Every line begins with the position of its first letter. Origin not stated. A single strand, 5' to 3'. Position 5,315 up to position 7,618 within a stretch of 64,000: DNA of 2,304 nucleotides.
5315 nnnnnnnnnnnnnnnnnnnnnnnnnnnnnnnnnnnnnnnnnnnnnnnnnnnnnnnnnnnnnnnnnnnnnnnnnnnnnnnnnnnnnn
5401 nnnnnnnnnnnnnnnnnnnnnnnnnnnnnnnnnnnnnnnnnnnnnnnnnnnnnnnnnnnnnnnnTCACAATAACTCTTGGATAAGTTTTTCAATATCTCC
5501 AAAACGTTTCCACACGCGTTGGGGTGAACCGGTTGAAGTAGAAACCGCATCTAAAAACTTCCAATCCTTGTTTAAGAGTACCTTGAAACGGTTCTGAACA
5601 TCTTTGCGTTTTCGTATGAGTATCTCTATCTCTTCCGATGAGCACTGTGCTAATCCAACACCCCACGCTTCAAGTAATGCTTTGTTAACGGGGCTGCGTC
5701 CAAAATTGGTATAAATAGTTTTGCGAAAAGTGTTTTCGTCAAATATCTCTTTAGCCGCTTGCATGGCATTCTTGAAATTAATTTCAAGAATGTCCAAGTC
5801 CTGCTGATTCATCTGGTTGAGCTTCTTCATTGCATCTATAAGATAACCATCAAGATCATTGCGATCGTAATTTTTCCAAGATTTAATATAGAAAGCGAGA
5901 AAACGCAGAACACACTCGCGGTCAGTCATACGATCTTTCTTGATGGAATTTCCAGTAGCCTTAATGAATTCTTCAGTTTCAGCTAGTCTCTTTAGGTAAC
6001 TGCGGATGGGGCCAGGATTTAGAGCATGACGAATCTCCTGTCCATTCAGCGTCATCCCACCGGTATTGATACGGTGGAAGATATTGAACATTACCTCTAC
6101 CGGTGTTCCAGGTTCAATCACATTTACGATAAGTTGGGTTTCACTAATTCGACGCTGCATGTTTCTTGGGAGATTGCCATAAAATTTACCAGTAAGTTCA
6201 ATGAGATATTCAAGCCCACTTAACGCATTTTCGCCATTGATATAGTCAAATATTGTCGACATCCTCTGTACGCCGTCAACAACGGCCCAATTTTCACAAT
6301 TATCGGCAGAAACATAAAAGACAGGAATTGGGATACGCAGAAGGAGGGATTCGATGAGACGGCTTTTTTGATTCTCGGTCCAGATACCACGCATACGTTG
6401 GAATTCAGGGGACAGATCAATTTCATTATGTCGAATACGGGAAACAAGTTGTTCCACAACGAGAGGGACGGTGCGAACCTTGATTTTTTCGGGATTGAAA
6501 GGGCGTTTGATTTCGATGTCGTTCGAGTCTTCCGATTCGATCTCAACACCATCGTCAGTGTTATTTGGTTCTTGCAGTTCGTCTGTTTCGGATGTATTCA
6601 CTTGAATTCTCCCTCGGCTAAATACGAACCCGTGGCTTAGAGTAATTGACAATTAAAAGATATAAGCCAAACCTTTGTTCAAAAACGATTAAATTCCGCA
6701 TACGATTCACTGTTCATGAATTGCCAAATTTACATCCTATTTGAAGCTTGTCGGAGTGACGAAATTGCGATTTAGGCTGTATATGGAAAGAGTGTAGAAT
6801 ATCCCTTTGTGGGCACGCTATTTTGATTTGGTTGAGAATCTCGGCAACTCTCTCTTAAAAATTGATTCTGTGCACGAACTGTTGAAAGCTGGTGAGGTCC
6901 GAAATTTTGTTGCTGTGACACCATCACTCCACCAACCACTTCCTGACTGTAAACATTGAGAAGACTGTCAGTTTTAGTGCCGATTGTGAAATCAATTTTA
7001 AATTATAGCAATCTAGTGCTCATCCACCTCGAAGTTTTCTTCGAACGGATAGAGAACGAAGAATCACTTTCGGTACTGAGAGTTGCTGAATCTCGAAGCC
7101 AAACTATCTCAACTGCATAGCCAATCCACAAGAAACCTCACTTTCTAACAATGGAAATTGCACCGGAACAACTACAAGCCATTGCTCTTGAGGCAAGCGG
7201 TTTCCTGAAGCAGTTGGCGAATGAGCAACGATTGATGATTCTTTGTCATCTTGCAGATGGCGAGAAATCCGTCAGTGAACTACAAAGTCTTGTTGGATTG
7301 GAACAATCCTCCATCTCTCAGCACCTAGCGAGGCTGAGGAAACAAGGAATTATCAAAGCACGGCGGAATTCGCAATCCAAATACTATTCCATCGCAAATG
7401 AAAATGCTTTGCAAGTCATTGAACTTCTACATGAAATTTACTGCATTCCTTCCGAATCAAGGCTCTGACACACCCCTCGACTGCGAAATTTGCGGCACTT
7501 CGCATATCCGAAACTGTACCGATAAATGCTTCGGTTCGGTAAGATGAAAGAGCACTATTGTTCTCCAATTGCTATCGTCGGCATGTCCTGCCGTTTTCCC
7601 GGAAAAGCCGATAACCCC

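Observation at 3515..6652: Translationally coupled DUF262 / DUF3696-type ATPase / orphan-protein operon beside an IS: candidate three-gene anti-phage module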

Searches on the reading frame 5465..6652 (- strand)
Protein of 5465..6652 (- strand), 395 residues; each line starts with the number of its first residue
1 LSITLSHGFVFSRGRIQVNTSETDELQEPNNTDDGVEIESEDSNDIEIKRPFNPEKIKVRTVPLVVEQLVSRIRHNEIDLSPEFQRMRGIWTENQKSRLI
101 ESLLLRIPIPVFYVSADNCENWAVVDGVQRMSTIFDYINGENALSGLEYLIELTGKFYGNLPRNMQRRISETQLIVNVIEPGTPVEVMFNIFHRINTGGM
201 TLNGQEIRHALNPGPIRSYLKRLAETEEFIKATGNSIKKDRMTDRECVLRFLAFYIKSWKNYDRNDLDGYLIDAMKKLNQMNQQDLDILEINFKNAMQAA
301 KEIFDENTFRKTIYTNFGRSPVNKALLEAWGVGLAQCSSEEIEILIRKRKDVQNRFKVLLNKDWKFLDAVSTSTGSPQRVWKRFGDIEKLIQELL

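Call 4: search_protein_families(library=pfam, proteins=[window:5465-6652:-], max_evalue=0.01)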
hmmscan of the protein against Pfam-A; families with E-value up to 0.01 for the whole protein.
window:5465-6652:- (395 aa): 1 family
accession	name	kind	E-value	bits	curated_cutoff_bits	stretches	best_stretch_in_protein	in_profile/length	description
PF03235.19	GmrSD_N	-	7.2e-20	72.4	33.2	1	66-210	1-196/199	GmrSD restriction endonuclease, N-terminal domain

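Call 5: search_protein_families(library=padloc, proteins=[window:5465-6652:-], max_evalue=0.01)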
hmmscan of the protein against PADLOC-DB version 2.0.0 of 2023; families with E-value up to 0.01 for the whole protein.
window:5465-6652:- (395 aa): 4 families
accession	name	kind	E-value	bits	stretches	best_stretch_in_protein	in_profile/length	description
PDLC03877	NsnA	-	1.1e-142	473.9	1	23-394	12-382/385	-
PDLC04027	PD-T4-2_A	-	7.5e-41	138.4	1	73-386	47-356/363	-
PDLC03418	REase_II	-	2.9e-14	51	1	76-271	30-219/372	Type II restriction enzyme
PDLC04151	HEC-05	-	0.00052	16.8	0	154-203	216-265/600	-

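Call 6: search_protein_families(library=ncbifam, proteins=[window:5465-6652:-], max_evalue=0.01)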
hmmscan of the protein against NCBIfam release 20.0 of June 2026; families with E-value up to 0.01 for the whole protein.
window:5465-6652:- (395 aa): 0 families

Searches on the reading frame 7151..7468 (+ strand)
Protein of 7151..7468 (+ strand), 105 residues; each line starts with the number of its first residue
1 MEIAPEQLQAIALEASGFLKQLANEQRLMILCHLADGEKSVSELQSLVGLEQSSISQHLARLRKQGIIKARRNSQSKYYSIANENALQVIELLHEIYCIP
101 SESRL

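Call 4: search_protein_families(library=pfam, proteins=[window:7151-7468:+], max_evalue=0.01)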
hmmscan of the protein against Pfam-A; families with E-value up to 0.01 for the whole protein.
window:7151-7468:+ (105 aa): 23 families
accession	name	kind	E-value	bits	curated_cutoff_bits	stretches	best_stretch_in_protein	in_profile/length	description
PF01022.26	HTH_5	-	9.8e-14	51.4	22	1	25-69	2-46/47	Bacterial regulatory protein, arsR family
PF12840.13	HTH_20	-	7.1e-08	32.7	27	1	22-69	1-49/51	Helix-turn-helix domain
PF12802.13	MarR_2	-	5.8e-06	26.8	27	1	28-73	8-55/61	MarR family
PF13412.12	HTH_24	-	8.6e-06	25.7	21.9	1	24-69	2-48/48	Winged helix-turn-helix DNA-binding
PF13463.12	HTH_27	-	1e-05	26.1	22.2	1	26-72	4-52/68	Winged helix DNA-binding domain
PF01047.28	MarR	-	4e-05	23.9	24.6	1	28-76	6-55/59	MarR family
PF01638.23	HxlR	-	9.2e-05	22.7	20.8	1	27-76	7-57/91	HxlR-like helix-turn-helix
PF13545.12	HTH_Crp_2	-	0.00014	22.2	27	1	42-88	26-68/70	Crp-like helix-turn-helix domain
PF01978.25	TrmB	-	0.00019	21.7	25.6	1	34-80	18-64/68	Sugar-specific transcriptional regulator TrmB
PF24038.1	DUF7347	-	0.00058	20.5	27.6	1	19-69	5-59/77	Domain of unknown function (DUF7347)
PF25212.1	HVO_A0114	-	0.00058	20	27.6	1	11-77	8-75/84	HVO_A0114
PF09339.16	HTH_IclR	-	0.00094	19.3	22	0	28-69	6-49/52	IclR helix-turn-helix domain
PF13518.12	HTH_28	-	0.00097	19.6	25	1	29-68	5-44/52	Helix-turn-helix domain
PF02002.24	TFIIE_alpha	-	0.0013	19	22.9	1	23-91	11-86/105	TFIIE alpha subunit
PF16221.11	HTH_47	-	0.0014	18.6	27.1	1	23-69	31-77/78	winged helix-turn-helix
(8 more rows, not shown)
